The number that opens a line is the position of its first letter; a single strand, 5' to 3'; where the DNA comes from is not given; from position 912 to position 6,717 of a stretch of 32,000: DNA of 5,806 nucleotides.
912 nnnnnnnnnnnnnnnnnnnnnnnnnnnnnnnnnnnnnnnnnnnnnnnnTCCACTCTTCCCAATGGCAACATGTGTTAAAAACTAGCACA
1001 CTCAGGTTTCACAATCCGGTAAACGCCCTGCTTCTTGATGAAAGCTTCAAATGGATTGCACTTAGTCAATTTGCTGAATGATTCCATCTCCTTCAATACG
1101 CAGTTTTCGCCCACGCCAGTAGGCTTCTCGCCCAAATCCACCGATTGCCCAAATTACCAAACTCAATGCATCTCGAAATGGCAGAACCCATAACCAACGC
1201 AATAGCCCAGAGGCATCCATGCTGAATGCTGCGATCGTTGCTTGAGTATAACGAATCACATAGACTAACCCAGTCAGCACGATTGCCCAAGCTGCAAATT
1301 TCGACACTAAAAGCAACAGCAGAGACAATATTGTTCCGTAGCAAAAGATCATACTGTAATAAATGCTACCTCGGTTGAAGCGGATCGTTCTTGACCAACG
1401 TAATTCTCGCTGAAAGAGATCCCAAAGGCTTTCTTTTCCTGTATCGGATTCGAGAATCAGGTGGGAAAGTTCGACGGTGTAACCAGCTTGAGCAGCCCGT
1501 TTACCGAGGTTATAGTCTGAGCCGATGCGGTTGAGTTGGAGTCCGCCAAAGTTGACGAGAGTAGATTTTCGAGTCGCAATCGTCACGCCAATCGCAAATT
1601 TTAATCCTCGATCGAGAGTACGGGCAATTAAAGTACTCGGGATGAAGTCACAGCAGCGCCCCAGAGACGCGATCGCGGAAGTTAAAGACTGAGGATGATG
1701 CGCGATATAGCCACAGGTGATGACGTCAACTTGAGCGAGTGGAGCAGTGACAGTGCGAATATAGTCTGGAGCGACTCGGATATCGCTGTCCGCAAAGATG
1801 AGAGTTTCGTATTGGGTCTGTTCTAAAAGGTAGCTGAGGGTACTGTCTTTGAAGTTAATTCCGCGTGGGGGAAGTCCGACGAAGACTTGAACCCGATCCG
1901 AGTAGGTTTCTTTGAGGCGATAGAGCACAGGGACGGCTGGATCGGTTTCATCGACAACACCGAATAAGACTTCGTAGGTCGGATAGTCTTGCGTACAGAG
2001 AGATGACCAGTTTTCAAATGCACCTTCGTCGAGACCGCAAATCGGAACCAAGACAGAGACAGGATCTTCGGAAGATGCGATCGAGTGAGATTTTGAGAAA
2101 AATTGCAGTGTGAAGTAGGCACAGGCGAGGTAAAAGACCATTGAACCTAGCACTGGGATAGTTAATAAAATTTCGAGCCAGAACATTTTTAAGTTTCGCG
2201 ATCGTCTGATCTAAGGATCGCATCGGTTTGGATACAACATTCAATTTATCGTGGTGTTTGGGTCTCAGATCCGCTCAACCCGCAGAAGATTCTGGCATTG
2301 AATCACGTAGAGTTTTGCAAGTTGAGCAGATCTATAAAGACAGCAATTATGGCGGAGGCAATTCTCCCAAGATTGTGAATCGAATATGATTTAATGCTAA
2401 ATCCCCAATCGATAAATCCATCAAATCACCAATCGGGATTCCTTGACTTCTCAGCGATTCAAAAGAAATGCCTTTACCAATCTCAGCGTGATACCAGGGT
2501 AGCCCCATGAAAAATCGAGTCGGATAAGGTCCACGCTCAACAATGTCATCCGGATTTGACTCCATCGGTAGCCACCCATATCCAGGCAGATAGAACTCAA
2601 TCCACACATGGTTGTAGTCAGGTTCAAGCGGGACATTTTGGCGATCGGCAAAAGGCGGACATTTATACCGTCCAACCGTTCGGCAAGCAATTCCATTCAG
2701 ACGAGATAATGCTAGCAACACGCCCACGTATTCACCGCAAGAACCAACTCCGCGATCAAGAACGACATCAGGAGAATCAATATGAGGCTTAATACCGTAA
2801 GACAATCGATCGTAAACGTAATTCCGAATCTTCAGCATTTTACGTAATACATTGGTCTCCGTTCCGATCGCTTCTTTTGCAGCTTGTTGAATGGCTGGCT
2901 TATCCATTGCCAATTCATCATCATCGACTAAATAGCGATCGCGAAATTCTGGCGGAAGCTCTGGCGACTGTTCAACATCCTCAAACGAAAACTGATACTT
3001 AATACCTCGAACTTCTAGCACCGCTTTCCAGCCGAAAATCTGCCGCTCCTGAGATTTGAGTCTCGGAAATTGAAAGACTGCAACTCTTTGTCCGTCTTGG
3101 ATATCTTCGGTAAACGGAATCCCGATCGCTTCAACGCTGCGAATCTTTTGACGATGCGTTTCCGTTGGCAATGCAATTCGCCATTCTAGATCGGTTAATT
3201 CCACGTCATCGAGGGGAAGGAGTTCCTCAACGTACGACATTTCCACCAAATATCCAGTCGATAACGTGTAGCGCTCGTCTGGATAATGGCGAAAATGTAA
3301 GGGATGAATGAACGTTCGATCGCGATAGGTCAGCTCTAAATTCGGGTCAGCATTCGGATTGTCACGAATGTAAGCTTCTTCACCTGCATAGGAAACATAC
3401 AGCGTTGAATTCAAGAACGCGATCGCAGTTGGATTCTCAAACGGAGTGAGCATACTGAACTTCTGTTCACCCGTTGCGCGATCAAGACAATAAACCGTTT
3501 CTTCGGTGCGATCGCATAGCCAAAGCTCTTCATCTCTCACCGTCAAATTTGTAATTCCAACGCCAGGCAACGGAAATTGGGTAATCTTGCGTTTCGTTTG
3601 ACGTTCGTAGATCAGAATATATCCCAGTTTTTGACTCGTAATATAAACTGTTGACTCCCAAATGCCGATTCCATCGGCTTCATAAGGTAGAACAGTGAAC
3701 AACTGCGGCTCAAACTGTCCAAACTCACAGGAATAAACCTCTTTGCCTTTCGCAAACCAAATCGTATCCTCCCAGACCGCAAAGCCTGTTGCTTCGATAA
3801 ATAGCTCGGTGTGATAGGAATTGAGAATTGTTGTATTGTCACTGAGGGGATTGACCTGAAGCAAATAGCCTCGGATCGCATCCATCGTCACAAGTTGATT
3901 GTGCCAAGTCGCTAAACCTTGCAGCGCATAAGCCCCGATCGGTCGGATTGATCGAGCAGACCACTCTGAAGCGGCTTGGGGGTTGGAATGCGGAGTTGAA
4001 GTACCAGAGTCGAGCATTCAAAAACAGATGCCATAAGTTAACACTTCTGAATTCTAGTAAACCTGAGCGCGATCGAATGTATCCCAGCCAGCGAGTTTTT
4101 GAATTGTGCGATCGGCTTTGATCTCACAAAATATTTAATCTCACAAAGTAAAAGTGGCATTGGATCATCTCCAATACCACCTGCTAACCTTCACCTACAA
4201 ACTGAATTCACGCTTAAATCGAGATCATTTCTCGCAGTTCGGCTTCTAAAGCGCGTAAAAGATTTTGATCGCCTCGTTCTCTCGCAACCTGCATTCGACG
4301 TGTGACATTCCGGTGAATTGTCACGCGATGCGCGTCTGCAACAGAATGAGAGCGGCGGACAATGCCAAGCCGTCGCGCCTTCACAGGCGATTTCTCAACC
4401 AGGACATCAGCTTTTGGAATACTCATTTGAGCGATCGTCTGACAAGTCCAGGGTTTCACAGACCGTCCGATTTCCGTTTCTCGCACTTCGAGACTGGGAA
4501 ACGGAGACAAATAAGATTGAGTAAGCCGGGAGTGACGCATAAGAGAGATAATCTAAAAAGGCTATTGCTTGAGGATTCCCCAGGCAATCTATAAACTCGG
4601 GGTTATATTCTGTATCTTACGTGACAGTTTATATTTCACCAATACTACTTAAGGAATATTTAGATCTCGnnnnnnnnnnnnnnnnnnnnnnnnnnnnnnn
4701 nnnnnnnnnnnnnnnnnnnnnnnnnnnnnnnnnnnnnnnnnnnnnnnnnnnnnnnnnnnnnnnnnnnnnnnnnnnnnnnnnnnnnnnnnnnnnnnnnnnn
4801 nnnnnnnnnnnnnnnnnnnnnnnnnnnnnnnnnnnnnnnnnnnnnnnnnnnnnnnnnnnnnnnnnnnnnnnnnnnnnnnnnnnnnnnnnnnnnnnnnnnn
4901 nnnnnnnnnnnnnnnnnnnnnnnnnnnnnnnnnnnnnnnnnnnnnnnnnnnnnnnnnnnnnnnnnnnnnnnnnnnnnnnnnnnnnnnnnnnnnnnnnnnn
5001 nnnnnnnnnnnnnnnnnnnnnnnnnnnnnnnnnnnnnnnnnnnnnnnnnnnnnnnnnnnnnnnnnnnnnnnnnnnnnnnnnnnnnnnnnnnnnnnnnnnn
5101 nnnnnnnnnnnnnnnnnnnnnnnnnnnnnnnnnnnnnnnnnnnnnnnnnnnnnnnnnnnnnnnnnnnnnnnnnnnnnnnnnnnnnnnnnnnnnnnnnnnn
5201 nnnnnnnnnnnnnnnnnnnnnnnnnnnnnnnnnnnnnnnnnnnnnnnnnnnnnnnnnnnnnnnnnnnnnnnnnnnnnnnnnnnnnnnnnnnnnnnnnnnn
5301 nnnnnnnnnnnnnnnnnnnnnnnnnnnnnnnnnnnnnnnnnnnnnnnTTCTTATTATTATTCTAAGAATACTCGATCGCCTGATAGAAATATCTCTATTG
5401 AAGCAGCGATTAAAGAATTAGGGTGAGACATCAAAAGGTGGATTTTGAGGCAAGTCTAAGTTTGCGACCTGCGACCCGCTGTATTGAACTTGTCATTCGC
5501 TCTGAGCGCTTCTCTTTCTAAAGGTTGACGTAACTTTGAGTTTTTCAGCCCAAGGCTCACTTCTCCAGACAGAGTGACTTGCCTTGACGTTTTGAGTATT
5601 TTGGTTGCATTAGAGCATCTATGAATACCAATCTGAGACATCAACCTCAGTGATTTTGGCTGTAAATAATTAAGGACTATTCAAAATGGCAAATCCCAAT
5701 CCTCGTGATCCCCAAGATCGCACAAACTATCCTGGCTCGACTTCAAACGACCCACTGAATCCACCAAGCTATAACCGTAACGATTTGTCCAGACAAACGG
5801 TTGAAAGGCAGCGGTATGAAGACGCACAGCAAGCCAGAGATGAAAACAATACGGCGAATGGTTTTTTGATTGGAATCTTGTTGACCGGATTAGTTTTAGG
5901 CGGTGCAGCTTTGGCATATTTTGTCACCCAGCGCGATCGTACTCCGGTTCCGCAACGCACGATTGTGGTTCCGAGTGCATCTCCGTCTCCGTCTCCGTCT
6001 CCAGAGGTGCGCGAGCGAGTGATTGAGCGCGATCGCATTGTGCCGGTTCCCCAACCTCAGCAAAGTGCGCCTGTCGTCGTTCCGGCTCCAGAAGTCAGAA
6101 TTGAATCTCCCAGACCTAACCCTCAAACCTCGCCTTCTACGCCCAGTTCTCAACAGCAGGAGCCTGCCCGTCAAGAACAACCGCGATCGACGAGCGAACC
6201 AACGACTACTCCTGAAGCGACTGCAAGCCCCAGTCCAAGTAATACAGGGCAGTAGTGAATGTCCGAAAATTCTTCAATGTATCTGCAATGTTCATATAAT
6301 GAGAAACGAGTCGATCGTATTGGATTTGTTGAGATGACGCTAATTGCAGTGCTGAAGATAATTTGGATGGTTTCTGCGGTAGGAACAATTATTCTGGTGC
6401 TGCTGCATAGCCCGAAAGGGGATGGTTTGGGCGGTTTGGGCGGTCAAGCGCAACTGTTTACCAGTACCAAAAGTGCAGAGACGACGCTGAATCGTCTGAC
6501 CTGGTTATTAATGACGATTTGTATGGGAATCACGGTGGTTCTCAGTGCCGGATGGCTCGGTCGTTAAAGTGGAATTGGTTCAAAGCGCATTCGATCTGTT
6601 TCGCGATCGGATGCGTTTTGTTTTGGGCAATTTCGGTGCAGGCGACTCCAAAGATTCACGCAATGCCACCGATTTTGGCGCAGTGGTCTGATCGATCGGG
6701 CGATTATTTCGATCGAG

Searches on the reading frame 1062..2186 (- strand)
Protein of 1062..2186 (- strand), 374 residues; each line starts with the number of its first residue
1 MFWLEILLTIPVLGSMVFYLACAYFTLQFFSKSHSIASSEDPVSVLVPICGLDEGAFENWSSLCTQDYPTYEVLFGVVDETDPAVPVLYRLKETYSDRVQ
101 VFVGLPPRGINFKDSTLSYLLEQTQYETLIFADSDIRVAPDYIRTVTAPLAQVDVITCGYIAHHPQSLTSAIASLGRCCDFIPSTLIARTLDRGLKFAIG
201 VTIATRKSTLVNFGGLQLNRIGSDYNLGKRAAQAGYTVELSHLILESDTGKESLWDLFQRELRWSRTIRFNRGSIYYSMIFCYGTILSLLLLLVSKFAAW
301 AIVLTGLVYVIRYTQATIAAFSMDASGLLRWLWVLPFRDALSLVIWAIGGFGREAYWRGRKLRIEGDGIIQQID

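Call 11: search_protein_families(library=pfam, proteins=[window:1062-2186:-], max_evalue=0.001)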
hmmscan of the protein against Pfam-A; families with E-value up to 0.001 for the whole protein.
window:1062-2186:- (374 aa): 3 families
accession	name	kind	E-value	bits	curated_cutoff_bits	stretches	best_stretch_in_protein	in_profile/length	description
PF13506.12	Glyco_transf_21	-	6.7e-27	94.5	21.7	1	100-266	5-174/174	Glycosyl transferase family 21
PF13641.12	Glyco_tranf_2_3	-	4.8e-13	50.1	27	1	62-267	22-230/230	Glycosyltransferase like family 2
PF13632.12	Glyco_trans_2_3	-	1.9e-10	41.3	27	1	131-312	4-195/198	Glycosyl transferase family group 2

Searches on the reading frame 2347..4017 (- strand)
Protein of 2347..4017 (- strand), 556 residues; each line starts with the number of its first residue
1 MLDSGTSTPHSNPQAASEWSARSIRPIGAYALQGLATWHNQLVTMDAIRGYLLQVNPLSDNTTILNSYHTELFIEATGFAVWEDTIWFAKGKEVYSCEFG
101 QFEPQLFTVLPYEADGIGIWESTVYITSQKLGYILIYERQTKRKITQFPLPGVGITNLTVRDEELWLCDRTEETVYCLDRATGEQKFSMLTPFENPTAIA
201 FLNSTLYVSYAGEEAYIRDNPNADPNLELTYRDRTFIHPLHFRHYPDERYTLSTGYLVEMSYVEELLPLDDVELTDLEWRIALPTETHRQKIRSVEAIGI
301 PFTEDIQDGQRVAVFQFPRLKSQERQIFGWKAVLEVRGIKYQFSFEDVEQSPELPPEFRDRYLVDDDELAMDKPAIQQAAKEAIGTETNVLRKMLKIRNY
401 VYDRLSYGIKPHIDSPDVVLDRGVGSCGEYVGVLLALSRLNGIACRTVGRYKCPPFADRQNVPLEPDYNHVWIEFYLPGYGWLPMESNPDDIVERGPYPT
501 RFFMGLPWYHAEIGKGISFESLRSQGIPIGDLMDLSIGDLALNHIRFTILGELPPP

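Call 11: search_protein_families(library=pfam, proteins=[window:2347-4017:-], max_evalue=0.001)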
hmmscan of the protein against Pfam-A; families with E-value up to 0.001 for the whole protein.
window:2347-4017:- (556 aa): 1 family
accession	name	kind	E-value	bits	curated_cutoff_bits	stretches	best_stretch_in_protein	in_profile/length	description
PF01841.26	Transglut_core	-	3.6e-21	75.9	23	1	378-486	2-107/108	Transglutaminase-like superfamily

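Call 47: search_protein_families(library=ncbifam, proteins=[window:2347-4017:-], max_evalue=0.001)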
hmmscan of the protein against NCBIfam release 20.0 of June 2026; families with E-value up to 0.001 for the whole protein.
window:2347-4017:- (556 aa): 0 families

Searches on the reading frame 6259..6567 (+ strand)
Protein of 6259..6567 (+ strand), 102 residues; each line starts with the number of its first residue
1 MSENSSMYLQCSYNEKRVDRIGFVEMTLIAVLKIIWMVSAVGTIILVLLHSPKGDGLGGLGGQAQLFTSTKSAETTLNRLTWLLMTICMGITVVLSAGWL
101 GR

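Call 10: search_protein_families(library=pfam, proteins=[window:6259-6567:+], max_evalue=0.001)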
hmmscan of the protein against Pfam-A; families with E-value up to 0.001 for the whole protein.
window:6259-6567:+ (102 aa): 1 family
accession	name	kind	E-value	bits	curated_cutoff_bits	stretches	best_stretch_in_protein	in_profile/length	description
PF03840.19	SecG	-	4.3e-16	59.2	29.2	1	31-96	1-68/70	Preprotein translocase SecG subunit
